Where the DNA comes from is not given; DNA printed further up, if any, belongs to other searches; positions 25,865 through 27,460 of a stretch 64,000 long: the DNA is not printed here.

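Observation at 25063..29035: Dedicated mini-FAS plus GNAT cassette, a candidate N-(3-hydroxyacyl) modification pathway for an amino sugar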

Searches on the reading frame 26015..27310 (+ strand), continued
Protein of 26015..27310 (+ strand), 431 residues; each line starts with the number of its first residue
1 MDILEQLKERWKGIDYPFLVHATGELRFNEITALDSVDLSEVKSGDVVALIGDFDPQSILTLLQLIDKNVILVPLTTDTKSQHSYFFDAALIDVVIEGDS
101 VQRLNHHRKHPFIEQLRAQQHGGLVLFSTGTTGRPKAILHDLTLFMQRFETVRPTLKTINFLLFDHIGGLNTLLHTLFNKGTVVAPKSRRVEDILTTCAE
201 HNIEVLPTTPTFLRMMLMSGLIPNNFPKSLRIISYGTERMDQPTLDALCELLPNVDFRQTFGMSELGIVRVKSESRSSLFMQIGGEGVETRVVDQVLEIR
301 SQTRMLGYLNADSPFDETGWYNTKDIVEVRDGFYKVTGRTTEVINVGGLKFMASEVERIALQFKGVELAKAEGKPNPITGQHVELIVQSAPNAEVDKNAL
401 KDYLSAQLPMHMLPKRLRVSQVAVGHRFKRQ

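Call 62: search_dna_similar(query=window:26015-27307:+, collection=plasmids, mode=protein, max_evalue=1e-20, max_rows=20)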
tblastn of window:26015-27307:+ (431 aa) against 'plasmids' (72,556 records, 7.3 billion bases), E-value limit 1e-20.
Records with a match: 57; places in all: 62; records where one place covers at least 80% of the query: 46.
Best place of each record, by identity: <60% 57.
By first word of the organism name: Bacillus 36; Azospirillum 9; Bradyrhizobium 5; Rhizobium 3; Burkholderia 2; Pseudoalteromonas 1; Thermus 1.
By predicted mobility (MOB-suite, as given by PLSDB): non-mobilizable 45; conjugative 8; mobilizable 4.
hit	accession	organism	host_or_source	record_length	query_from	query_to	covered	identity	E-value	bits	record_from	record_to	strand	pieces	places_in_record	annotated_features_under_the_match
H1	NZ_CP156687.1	Burkholderia stagnalis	Bacterial cells,soils collected in ...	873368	37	430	91%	40.1%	7e-82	281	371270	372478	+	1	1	fatty acid--CoA ligase family protein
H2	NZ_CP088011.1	Rhizobium sp. T136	Melilotus albus,Cell culture,root nodule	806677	4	430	99%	35.5%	6e-60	218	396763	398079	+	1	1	class I adenylate-forming enzyme family protein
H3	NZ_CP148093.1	Rhizobium sp. T1470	Medicago sativa,cell culture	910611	4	430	99%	35.3%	2e-58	214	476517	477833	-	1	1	class I adenylate-forming enzyme family protein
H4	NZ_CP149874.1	Rhizobium sp. T1473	-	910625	4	430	99%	35.3%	2e-58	214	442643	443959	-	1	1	class I adenylate-forming enzyme family protein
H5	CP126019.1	Bradyrhizobium japonicum USDA 123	Glycine max,soybean,root nodule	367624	19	422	94%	37.2%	1e-73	258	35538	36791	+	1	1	fatty acid--CoA ligase family protein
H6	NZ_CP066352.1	Bradyrhizobium japonicum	Glycine max,DNA isolated from pure ...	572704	19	422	94%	37.0%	2e-72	254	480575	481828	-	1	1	fatty acid--CoA ligase family protein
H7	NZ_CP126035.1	Bradyrhizobium elkanii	Glycine max,soybean,root nodule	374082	19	422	94%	37.0%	2e-72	254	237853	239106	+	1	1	fatty acid--CoA ligase family protein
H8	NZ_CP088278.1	Bradyrhizobium barranii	Glycine max cv. AC Glengarry,cell ...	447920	19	422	94%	37.0%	2e-72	254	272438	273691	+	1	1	fatty acid--CoA ligase family protein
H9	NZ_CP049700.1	Bradyrhizobium barranii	Glycine max cv. AC Glengarry,cell ...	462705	19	422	94%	37.0%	2e-72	254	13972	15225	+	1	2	fatty acid--CoA ligase family protein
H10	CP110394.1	Burkholderia sp. JSH-S8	Tetrastigma hemsleyanum Diels et Gilg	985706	42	383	79%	42.7%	4e-81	279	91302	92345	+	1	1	long-chain fatty acid--CoA ligase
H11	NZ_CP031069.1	Bacillus sp. JAS24-2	cell culture,soil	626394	23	430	95%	35.7%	3e-77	268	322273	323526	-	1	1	fatty acid--CoA ligase family protein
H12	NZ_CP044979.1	Bacillus thuringiensis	whole organism,soil sample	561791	11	430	97%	34.6%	4e-74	259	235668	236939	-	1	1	fatty acid--CoA ligase family protein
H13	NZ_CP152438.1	Bacillus sp. BR3(2024)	-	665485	11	430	97%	34.6%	5e-74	259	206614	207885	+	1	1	fatty acid--CoA ligase family protein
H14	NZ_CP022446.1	Bacillus cereus C1L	whole organism,rhizosphere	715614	11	430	97%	34.3%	7e-74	258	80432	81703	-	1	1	fatty acid--CoA ligase family protein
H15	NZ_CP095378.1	Bacillus cereus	cell cuture,Pond silt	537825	23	430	95%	35.2%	8e-75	261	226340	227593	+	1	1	fatty acid--CoA ligase family protein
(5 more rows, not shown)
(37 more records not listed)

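Call 63: get_annotated_region(hit=H1, flank=9000)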
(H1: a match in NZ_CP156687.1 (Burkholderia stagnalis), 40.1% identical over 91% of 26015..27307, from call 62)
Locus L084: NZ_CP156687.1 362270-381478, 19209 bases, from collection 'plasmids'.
description: Burkholderia stagnalis strain YJ-2 plasmid plas2, complete sequence
organism: Burkholderia stagnalis (NCBI taxid 1503054)
taxonomy: Bacteria; Pseudomonadota; Betaproteobacteria; Burkholderiales; Burkholderiaceae; Burkholderia; Burkholderia stagnalis
host: -; source: Bacterial cells,soils collected in Guangdong Province, China; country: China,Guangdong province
typing (MOB-suite, as given by PLSDB): non-mobilizable
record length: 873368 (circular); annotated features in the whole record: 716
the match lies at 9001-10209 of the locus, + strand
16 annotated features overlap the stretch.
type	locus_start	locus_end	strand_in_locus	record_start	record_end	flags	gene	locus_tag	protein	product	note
CDS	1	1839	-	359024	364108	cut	-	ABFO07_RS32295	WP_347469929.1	AAA family ATPase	-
CDS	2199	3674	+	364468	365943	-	-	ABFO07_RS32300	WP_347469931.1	winged helix-turn-helix domain-containing protein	GO:0000160 - phosphorelay signal transduction system [Evidence IEA]; GO:0006355 - regulation of DNA-templated ...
CDS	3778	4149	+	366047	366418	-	-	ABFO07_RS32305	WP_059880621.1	response regulator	GO:0000160 - phosphorelay signal transduction system [Evidence IEA]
CDS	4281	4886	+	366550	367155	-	-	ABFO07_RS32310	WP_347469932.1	response regulator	GO:0000160 - phosphorelay signal transduction system [Evidence IEA]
CDS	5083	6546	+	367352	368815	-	-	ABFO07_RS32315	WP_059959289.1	mechanosensitive ion channel family protein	-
CDS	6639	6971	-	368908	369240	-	-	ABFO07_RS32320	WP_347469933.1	hypothetical protein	-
CDS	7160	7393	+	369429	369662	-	-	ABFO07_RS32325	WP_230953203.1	hypothetical protein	-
CDS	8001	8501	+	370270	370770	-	-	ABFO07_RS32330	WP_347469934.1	hypothetical protein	-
CDS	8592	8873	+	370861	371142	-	-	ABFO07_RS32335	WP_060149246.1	hypothetical protein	-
CDS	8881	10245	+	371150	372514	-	-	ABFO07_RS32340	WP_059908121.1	fatty acid--CoA ligase family protein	-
CDS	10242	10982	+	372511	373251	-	-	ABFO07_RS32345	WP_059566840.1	SDR family oxidoreductase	-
CDS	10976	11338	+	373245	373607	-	-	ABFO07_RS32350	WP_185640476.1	hypothetical protein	-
CDS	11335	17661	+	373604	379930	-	-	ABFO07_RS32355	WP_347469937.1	SDR family NAD(P)-dependent oxidoreductase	-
CDS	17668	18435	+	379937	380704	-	-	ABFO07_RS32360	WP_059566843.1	alpha/beta fold hydrolase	-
CDS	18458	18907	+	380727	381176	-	-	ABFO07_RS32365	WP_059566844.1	hypothetical protein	-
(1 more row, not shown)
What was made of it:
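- Distant ligase homologues load PKS systems (call 63).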

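Call 64: get_annotated_region(hit=H12, flank=9000)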
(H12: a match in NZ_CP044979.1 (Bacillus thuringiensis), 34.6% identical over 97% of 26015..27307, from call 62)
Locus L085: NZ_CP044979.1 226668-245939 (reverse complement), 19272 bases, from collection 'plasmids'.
description: Bacillus thuringiensis strain BT62 plasmid pBT62A, complete sequence
organism: Bacillus thuringiensis (NCBI taxid 1428)
taxonomy: Bacteria; Bacillota; Bacilli; Bacillales; Bacillaceae; Bacillus; Bacillus thuringiensis
host: -; source: whole organism,soil sample; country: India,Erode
typing (MOB-suite, as given by PLSDB): non-mobilizable; replicon rep_cluster_125; mating-pair formation MPF_T
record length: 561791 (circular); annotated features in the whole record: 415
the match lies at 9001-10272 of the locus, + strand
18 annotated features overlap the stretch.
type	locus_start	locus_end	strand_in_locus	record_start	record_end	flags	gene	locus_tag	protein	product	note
CDS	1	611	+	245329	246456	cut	-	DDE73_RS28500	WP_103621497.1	copper amine oxidase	-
CDS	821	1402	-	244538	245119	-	-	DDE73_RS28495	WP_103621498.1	hypothetical protein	-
CDS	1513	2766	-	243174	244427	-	-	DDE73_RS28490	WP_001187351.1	MFS transporter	GO:0055085 - transmembrane transport [Evidence IEA]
CDS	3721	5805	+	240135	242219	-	-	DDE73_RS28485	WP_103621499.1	alpha-amylase family glycosyl hydrolase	GO:0005975 - carbohydrate metabolic process [Evidence IEA]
CDS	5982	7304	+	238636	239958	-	-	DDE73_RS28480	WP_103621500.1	alpha/beta hydrolase-fold protein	-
CDS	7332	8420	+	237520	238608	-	-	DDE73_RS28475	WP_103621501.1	hypothetical protein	-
CDS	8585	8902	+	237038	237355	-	-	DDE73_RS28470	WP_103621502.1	acyl carrier protein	-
CDS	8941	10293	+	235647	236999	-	-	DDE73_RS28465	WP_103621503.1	fatty acid--CoA ligase family protein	-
CDS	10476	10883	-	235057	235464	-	-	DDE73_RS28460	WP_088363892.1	DoxX family protein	-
CDS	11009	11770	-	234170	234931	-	-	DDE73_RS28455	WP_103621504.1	hydralysin-2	-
CDS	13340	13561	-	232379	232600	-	-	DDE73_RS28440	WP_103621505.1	hypothetical protein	-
CDS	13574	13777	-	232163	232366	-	-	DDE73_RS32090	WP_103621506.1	hypothetical protein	-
CDS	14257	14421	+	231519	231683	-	-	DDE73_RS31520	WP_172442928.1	hypothetical protein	-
CDS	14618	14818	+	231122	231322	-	-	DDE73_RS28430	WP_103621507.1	hypothetical protein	-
CDS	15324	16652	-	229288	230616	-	-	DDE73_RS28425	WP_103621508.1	hypothetical protein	-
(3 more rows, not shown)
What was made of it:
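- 26015..27310 (+): Compact 431-aa ANL adenylate-forming ligase, the presumed acyl-ACP1 ligase. Distant plasmid homologues are also preceded by a small ACP (calls 62-64).
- Ligase-ACP pairing is conserved even in 35-42% identical plasmid homologues, including a PKS loading context (calls 62-64).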

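Call 68: search_protein_families(library=pfam, proteins=[L082:10628-11698:+, L080:10344-11312:+, L080:12247-12948:+, L080:7876-8052:+, L079:10298-10933:+, L081:10298-10960:+], max_evalue=1)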
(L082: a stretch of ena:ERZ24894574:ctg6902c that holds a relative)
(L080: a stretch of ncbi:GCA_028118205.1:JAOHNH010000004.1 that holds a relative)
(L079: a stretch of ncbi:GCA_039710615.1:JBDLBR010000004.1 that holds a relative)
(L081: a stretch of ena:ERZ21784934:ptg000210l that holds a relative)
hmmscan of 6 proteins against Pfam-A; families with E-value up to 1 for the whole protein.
L082:10628-11698:+ (356 aa): 0 families

L080:10344-11312:+ (322 aa): 1 family
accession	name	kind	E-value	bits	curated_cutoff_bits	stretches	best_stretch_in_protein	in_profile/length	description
PF09533.15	DUF2380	-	0.15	11.9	26.3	1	6-41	97-133/187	Predicted lipoprotein of unknown function (DUF2380)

L080:12247-12948:+ (233 aa): 4 families
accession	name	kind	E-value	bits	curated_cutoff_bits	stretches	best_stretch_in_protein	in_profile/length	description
PF03013.19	Pyr_excise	-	0.089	13.6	23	1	71-144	18-68/81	Pyrimidine dimer DNA glycosylase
PF13181.12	TPR_8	-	0.15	12.7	25.7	1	106-134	3-31/34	Tetratricopeptide repeat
PF00515.34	TPR_1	-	0.17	12.2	27.8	1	108-131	5-28/34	Tetratricopeptide repeat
PF21509.3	Ezh2-like__CXC_fung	-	0.79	10.2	27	0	67-80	5-18/48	Fungal polycomb repressive complex 2, Ezh2-like, preSET CXC domain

L080:7876-8052:+ (58 aa): 2 families
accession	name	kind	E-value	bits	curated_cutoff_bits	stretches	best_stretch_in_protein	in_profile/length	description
PF08656.15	DASH_Dad3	-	0.012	16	23.1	1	2-51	10-62/76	DASH complex subunit Dad3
PF13992.11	YecR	-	0.069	13.9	27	1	14-44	13-43/73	YecR-like lipoprotein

L079:10298-10933:+ (211 aa): 7 families
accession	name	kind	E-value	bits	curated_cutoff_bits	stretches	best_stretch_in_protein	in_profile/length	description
PF00132.30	Hexapep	-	4.8e-08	32.8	27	2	140-168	6-34/36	Bacterial transferase hexapeptide (six repeats)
PF14602.12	Hexapep_2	-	8.1e-05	22.7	27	1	154-186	2-32/34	Hexapeptide repeat of succinyl-transferase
PF25084.1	LbH_EIF2B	-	0.017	15.6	54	0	150-186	12-47/105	EIF2B subunit epsilon LbH domain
PF25087.1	GMPPB_C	-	0.06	13.5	39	1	142-180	5-43/110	GMPPB C-terminal domain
PF17836.7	PglD_N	-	0.072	14.1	23.4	1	3-77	2-78/78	PglD N-terminal domain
PF03793.24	PASTA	-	0.073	13.5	23.2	0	171-196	22-52/64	PASTA domain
PF13241.12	NAD_binding_7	-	0.19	12.7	22.1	1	2-82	9-87/104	Putative NAD(P)-binding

L081:10298-10960:+ (220 aa): 4 families
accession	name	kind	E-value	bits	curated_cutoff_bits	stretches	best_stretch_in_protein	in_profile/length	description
PF13302.13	Acetyltransf_3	-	1e-07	33.2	25.4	1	53-169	19-138/138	Acetyltransferase (GNAT) domain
PF13420.13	Acetyltransf_4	-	1.2e-05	25.8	24.3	1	70-172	35-138/155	Acetyltransferase (GNAT) domain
PF00583.31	Acetyltransf_1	-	0.012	16.3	20.7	1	63-168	10-116/116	Acetyltransferase (GNAT) family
PF14167.11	YfkD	-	0.08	12.6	27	1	123-152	70-99/232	YfkD-like protein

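Call 83: predict_structure(alignment_id=A4)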
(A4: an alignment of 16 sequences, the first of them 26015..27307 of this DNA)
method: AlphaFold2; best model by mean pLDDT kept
length: 431 residues; sequences in the alignment: 16
mean_pLDDT: 51.3   pTM: 0.39
mean pLDDT of the five models: 51.3, 44.3, 43.0, 42.3, 38.3
residues with pLDDT >= 90: 1; 70-90: 74; 50-70: 123; < 50: 233
segments of 3 or more residues with pLDDT < 50: 10-26, 80-82, 121-192, 201-208, 218-221, 223-239, 258-298, 300-313, 317-320, 323-351, 376-380, 422-431
pLDDT, mean of each block of 10 residues (from residue 1): 50 40 43 72 76 60 64 54 55 77 73 59 40 33 37 28 41 41 39 52 46 51 42 45 53 50 32 33 40 45 39 49 40 30 34 65 82 51 76 80 80 73 35 28
secondary structure, 60 per line:
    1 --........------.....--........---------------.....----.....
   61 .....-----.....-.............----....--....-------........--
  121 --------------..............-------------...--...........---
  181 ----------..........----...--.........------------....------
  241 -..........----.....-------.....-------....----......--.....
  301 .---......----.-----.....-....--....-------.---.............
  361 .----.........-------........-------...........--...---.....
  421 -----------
elements in order: H3-10 E17-21 E24-27 H28-31 E47-51 H56-65 E71-75 H77-89 E94-97 E100-103 H111-118 H135-148 E162-164 H167-177 H191-200 E205-207 H210-218 E231-234 H242-251 E256-260 E268-272 E280-283 E288-293 E296-301 E305-310 E327-330 E333-336 H348-361 E366-374 E382-389 H397-407 E416-420
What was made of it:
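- The ligase substrate cannot be read from the sequence, and the AF2 model was too poor to use (pLDDT 51; call 83).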
